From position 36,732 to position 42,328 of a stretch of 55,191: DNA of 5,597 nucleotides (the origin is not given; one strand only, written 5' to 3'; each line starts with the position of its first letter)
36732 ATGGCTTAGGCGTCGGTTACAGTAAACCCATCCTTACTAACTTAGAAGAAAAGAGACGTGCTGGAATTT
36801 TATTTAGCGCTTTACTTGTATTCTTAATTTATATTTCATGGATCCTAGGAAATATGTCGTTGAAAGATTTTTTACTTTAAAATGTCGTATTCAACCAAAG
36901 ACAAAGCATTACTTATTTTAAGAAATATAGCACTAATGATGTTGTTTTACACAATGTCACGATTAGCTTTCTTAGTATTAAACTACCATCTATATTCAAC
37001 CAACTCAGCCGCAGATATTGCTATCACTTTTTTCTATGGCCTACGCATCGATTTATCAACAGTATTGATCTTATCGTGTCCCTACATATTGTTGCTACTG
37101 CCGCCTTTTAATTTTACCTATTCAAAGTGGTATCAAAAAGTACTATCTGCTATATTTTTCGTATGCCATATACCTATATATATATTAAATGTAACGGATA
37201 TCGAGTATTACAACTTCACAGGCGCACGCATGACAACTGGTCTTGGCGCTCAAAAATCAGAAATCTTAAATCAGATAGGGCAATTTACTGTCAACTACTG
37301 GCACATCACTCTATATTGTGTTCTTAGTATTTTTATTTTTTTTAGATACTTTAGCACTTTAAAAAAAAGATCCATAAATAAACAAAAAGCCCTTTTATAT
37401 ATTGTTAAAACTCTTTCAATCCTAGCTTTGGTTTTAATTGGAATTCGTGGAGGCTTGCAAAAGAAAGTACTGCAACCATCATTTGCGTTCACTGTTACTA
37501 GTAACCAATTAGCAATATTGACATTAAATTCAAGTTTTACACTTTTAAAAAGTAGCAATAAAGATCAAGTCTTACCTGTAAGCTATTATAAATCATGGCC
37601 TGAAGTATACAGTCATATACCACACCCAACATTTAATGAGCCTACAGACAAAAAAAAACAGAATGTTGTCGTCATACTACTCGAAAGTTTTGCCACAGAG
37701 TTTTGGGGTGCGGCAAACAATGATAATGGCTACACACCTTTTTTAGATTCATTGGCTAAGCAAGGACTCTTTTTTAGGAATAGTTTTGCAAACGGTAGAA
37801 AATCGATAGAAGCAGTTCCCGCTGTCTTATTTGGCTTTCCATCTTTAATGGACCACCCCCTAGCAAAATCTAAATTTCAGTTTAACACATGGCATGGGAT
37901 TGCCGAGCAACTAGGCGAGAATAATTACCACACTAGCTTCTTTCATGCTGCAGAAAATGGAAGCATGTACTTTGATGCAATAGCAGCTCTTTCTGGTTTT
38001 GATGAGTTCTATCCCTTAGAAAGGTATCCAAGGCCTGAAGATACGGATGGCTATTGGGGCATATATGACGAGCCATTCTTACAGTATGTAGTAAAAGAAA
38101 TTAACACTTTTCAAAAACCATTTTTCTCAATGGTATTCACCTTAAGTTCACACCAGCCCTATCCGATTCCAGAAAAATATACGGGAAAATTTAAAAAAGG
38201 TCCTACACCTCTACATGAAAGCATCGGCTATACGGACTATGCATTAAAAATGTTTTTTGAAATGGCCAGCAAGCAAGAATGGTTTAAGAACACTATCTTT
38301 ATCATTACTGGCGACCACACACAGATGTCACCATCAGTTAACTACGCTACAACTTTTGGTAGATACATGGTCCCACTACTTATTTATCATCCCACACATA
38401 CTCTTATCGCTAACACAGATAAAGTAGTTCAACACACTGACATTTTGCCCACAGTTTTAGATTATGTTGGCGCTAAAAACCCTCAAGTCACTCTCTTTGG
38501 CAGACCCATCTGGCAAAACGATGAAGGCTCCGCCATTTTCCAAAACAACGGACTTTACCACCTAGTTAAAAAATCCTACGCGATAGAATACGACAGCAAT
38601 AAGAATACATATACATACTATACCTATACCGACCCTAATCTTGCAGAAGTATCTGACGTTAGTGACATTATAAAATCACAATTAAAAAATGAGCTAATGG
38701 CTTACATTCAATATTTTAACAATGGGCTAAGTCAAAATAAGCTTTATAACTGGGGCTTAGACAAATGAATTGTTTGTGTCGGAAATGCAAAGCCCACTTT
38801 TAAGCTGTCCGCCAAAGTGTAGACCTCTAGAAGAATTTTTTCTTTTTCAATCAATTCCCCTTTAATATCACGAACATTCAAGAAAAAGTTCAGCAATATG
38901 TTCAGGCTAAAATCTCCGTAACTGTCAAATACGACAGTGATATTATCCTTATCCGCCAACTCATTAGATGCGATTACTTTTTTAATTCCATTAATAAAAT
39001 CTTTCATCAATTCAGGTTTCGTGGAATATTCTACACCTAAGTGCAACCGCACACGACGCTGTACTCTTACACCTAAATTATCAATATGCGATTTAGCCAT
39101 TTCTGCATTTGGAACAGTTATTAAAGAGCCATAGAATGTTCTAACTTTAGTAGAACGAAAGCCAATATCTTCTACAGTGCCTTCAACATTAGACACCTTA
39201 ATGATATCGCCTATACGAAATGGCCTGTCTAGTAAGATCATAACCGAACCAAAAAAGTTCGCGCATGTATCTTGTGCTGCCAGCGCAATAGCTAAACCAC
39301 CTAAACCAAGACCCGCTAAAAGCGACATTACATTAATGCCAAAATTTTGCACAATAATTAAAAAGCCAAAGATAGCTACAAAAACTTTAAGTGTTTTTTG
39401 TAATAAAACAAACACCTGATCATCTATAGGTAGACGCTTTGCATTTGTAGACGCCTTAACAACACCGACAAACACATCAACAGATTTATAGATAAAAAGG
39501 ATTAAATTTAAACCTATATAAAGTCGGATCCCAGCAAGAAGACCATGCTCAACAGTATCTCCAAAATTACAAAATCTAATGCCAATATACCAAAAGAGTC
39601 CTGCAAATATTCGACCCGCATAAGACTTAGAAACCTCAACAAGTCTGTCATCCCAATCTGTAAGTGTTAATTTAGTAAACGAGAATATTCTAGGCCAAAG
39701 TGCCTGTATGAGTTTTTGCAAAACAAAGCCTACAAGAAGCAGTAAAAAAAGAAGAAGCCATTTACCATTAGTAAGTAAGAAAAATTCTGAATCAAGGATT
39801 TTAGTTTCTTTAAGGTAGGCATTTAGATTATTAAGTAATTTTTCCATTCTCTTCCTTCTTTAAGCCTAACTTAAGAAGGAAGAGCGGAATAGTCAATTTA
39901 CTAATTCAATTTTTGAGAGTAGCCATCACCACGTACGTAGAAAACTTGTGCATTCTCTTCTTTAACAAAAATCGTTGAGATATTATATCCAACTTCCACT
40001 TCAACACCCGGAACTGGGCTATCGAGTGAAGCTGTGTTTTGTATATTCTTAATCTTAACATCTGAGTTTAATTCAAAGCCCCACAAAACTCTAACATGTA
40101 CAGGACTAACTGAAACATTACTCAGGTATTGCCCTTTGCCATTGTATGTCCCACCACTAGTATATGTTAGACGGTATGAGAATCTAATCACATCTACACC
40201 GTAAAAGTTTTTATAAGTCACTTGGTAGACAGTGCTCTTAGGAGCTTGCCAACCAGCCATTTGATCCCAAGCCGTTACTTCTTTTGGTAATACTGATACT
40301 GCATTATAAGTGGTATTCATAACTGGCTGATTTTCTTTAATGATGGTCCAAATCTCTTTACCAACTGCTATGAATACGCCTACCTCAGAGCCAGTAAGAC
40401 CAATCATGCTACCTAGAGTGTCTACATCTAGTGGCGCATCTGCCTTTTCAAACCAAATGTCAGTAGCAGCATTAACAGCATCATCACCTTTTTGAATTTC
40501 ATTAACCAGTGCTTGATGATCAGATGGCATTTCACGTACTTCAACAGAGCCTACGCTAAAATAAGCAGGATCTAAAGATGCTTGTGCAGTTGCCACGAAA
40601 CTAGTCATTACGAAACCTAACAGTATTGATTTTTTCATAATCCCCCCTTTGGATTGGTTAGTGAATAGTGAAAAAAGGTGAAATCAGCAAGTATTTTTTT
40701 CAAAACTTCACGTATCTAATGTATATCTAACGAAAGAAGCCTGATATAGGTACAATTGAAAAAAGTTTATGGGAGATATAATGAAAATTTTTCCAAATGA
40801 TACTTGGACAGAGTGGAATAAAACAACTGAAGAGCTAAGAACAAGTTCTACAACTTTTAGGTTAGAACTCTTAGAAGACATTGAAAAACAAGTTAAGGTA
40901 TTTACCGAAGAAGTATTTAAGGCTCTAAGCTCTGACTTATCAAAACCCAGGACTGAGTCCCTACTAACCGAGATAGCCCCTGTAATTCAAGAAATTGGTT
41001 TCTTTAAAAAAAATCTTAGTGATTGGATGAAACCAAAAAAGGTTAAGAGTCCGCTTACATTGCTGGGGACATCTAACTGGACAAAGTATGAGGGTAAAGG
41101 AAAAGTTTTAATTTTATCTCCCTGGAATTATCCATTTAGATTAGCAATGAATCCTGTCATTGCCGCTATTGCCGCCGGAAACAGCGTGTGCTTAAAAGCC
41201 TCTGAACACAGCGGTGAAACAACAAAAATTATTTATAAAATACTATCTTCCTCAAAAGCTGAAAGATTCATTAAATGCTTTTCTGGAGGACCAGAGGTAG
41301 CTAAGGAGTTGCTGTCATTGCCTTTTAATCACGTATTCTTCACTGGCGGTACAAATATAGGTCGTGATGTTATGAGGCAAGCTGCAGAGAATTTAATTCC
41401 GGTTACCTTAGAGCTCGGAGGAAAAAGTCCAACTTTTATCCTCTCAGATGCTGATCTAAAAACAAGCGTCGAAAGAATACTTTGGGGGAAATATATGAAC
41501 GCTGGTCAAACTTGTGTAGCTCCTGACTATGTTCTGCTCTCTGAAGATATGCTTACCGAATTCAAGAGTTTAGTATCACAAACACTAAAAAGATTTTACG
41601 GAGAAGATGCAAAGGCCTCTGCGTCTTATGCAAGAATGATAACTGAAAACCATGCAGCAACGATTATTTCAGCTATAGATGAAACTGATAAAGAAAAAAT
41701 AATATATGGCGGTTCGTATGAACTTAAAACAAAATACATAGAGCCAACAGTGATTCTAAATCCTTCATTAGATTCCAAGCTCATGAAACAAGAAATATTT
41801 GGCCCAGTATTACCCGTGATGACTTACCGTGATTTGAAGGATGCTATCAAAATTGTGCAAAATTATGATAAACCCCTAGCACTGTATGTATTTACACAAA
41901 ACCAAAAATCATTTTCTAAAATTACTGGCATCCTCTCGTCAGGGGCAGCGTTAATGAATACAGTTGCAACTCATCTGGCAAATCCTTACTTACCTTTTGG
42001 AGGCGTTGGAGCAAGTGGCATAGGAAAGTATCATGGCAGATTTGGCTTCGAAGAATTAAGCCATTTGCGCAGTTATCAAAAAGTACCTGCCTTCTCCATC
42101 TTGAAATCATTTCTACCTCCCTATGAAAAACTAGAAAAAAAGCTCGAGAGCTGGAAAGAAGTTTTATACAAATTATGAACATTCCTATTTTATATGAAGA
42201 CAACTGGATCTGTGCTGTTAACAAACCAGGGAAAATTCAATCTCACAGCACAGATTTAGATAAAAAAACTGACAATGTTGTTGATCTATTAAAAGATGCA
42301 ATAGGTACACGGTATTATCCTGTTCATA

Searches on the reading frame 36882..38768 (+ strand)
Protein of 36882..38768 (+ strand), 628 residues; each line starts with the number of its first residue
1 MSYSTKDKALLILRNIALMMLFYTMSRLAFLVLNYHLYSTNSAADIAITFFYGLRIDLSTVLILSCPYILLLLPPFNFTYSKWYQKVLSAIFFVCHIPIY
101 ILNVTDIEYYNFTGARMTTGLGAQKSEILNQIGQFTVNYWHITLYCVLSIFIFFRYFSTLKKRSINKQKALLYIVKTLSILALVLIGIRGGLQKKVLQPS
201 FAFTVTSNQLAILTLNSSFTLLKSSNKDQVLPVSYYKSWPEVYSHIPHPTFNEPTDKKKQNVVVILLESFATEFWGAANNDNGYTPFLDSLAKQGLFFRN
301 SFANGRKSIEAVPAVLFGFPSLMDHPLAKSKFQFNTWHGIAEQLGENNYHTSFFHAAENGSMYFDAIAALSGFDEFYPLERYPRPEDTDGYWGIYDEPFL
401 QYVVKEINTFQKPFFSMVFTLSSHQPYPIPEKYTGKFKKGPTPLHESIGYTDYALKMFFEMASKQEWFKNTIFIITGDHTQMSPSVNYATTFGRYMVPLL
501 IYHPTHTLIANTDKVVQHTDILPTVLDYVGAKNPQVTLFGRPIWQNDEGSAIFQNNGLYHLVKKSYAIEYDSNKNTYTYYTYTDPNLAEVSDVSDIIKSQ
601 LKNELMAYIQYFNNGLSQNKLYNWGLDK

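Call 72: search_protein_families(library=pfam, proteins=[window:36882-38768:+], max_evalue=0.00001)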
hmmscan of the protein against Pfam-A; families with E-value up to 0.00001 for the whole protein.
window:36882-38768:+ (628 aa): 1 family
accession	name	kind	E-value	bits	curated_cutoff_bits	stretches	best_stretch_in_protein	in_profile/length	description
PF00884.28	Sulfatase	-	3.7e-41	141.8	25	1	260-530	1-300/301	Sulfatase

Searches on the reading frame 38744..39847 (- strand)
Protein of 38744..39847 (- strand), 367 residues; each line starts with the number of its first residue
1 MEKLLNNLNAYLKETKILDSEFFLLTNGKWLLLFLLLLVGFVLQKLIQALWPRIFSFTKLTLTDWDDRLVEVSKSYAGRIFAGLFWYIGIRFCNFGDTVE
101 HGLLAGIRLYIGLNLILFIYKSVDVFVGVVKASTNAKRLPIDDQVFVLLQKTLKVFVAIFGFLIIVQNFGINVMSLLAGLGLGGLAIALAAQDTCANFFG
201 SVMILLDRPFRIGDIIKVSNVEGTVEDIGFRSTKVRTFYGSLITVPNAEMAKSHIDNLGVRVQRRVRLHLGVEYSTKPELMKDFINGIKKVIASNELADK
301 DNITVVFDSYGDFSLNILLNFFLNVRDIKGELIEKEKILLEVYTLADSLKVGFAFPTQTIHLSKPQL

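Call 73: search_protein_families(library=pfam, proteins=[window:38744-39847:-], max_evalue=0.00001)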
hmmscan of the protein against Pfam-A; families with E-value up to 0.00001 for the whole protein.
window:38744-39847:- (367 aa): 3 families
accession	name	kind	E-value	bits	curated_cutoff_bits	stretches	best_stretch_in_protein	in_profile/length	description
PF00924.24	MS_channel_2nd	-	1.3e-24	86.5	20.2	1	194-258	2-66/68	Mechanosensitive ion channel, beta-domain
PF21088.3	MS_channel_1st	-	1.2e-07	32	23.1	1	152-192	2-42/42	Mechanosensitive ion channel, transmembrane helices 2/3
PF21082.3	MS_channel_3rd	-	1.8e-06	28.7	21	1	268-325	3-61/88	Mechanosensitive ion channel MscS, C-terminal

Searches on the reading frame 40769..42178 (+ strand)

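Call 73: search_protein_families(library=pfam, proteins=[window:40769-42178:+], max_evalue=0.00001)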
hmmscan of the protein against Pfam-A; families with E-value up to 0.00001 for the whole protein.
window:40769-42178:+ (469 aa): 1 family
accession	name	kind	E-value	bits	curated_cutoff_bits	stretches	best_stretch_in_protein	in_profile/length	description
PF00171.27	Aldedh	-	4.6e-80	269.8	23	1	19-434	41-459/461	Aldehyde dehydrogenase family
